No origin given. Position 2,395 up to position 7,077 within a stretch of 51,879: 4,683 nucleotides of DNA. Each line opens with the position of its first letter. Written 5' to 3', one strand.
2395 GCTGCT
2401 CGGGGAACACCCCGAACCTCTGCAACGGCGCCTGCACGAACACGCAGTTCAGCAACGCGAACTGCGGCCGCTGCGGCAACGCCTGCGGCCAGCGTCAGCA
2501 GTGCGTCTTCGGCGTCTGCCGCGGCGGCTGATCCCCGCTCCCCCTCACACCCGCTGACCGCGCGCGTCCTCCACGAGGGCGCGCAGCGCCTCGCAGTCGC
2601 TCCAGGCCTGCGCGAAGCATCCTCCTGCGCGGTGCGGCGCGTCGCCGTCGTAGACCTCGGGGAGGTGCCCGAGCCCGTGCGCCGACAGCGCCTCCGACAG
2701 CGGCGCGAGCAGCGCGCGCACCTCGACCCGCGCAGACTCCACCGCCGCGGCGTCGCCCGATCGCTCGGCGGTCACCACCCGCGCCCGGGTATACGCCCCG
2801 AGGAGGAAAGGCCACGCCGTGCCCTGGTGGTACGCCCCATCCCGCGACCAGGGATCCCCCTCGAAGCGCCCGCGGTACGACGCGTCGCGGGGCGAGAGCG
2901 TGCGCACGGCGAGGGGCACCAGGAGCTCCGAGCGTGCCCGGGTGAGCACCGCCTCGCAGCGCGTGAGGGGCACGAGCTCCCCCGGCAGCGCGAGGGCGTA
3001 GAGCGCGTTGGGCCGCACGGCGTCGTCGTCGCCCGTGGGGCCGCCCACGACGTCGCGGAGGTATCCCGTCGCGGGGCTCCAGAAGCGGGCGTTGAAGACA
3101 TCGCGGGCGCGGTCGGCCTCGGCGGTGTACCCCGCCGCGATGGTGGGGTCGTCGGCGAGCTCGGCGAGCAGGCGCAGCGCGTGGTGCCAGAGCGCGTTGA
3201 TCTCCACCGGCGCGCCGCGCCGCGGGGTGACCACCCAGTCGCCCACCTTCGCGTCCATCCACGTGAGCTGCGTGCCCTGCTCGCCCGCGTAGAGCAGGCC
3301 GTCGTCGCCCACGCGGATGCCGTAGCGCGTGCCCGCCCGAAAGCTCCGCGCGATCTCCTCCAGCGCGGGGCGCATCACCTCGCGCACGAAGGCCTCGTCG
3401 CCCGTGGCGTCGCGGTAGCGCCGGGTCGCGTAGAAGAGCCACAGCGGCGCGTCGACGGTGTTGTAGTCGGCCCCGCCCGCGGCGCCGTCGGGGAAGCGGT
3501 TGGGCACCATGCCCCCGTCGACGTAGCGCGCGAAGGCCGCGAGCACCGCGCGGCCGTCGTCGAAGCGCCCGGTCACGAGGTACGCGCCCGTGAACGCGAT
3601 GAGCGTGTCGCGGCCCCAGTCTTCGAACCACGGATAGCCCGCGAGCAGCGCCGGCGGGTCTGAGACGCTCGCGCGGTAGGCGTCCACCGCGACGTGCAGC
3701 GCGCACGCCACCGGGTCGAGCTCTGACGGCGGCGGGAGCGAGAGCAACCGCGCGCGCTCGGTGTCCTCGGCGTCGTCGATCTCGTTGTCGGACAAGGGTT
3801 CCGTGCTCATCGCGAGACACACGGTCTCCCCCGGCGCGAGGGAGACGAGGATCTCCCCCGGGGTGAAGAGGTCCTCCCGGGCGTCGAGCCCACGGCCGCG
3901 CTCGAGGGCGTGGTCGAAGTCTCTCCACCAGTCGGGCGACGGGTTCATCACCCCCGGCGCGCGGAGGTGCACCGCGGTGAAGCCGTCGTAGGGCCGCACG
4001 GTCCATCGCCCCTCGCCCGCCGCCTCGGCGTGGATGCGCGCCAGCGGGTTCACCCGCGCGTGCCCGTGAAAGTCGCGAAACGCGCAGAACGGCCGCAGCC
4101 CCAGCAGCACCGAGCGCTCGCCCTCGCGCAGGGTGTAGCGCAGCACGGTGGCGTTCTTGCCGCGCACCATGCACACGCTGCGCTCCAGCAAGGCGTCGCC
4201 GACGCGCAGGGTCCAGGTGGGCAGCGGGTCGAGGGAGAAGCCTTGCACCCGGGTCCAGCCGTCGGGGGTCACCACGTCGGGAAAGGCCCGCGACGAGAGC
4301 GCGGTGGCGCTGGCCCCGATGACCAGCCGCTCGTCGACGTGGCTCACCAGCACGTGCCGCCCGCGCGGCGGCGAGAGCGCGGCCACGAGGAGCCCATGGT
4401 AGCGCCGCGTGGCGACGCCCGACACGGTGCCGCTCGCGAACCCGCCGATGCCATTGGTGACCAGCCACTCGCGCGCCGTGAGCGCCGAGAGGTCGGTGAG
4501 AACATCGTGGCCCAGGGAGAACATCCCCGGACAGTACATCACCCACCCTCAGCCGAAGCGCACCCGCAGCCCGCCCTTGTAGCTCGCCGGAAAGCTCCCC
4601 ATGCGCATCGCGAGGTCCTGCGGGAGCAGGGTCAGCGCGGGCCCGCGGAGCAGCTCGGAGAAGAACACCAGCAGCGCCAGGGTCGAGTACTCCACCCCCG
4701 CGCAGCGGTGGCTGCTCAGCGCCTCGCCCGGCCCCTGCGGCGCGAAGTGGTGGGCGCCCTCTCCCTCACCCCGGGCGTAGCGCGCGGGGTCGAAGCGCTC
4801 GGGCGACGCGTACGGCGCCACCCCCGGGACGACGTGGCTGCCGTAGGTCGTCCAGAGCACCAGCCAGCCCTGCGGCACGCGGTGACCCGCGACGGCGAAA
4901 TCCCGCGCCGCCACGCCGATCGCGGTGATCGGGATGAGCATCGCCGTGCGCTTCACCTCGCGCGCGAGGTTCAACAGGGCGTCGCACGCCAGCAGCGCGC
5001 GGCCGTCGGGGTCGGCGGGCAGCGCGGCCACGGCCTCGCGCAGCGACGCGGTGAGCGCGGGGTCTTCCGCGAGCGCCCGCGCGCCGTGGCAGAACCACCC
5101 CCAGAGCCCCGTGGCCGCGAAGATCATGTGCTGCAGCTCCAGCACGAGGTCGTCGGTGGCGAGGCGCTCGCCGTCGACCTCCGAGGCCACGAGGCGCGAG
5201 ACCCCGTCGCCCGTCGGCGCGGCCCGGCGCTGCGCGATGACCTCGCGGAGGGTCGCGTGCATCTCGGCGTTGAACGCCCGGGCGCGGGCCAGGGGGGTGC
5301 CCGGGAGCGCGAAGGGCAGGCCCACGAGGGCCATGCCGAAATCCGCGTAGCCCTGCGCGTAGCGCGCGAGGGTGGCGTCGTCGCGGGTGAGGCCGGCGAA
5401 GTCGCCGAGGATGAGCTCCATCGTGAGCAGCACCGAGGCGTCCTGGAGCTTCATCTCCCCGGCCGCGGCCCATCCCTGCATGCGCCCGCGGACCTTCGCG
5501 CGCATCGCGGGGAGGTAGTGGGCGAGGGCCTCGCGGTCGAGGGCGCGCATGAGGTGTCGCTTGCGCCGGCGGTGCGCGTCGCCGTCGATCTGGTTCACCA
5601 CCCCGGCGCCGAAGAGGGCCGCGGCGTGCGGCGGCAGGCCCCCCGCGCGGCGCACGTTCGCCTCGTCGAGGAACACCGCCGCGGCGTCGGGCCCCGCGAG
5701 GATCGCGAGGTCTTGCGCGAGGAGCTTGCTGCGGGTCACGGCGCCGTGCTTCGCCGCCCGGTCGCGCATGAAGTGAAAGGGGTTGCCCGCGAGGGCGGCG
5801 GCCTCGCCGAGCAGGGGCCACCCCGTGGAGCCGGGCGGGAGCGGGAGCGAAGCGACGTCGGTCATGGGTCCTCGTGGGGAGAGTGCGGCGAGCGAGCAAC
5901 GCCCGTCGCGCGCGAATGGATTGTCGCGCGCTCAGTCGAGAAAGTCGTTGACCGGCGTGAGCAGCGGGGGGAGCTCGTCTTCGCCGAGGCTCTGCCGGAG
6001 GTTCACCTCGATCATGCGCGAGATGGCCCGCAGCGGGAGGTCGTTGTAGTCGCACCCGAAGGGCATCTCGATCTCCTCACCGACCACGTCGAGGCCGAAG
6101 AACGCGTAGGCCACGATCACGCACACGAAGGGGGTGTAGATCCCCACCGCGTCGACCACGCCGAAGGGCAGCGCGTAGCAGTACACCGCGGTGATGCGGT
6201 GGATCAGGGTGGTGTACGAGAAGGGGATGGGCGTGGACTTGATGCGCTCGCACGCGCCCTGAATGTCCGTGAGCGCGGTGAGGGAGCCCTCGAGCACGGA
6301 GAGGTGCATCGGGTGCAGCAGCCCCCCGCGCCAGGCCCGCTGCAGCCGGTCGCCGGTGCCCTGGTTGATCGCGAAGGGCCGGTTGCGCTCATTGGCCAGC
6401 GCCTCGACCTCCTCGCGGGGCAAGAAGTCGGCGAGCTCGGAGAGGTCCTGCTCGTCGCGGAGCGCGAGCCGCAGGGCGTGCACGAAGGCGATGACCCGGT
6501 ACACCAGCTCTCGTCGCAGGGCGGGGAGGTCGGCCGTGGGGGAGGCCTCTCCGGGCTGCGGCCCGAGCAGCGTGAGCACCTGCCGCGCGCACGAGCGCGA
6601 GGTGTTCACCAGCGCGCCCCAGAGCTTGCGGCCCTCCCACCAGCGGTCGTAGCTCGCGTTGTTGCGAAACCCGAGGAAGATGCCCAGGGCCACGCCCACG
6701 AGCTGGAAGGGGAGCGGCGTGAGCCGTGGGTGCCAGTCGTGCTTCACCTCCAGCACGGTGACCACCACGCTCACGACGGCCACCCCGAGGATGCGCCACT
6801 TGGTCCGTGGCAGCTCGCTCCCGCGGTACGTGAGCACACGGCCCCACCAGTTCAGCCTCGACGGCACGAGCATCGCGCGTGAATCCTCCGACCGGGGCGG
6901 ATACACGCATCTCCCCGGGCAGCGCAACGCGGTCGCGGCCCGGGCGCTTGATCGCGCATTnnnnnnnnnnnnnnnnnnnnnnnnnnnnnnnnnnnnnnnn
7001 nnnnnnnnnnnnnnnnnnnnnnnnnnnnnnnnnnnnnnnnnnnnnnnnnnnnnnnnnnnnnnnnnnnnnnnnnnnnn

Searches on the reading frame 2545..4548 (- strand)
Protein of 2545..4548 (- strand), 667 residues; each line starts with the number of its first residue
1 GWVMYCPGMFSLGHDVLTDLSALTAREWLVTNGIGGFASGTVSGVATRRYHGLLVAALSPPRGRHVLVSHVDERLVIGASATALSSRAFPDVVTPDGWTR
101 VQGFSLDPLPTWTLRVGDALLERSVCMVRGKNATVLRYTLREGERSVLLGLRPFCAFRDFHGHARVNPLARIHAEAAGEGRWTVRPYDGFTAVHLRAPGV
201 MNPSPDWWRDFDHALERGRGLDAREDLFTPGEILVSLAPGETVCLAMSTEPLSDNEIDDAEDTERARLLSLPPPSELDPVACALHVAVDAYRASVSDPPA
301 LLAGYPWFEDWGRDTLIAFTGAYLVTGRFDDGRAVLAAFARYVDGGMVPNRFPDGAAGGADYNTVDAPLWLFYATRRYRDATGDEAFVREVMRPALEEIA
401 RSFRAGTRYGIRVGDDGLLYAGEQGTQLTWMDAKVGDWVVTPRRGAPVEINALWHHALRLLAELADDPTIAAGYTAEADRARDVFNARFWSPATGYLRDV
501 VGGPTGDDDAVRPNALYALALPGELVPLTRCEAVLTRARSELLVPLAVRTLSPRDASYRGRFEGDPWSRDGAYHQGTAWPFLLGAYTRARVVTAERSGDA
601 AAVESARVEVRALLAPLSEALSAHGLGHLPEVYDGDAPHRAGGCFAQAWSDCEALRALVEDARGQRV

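Call 39: search_protein_families(library=pfam, proteins=[window:2545-4548:-], max_evalue=0.001)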
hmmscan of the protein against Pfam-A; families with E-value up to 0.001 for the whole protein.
window:2545-4548:- (667 aa): 3 families
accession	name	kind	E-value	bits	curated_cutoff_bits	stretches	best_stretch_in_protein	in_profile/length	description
PF06202.20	GDE_C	-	6.2e-106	354.9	21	1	298-655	15-366/367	Amylo-alpha-1,6-glucosidase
PF12439.13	GDE_N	-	1.5e-70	237.5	27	1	26-243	1-218/219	Glycogen debranching enzyme N terminal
PF22422.2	MGH1-like_GH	-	1.8e-07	31.5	27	1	441-582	166-300/356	Mannosylglycerate hydrolase MGH1-like glycoside hydrolase domain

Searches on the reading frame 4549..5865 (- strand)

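Call 4: search_protein_families(library=pfam, proteins=[window:4549-5865:-], max_evalue=0.01)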
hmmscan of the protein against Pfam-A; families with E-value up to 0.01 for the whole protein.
window:4549-5865:- (438 aa): 1 family
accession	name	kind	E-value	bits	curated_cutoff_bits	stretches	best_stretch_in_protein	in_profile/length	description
PF00067.27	p450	-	1.4e-10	41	22.8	1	10-407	1-430/462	Cytochrome P450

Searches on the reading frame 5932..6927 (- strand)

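Call 4: search_protein_families(library=pfam, proteins=[window:5932-6927:-], max_evalue=0.01)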
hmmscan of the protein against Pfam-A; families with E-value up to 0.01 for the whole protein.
window:5932-6927:- (331 aa): 1 family
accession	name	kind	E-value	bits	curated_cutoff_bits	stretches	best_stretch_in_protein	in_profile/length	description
PF25539.1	Bestrophin_2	-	1.2e-94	317.6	27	1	19-311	1-287/288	Bacterial/Fungal Bestrophin protein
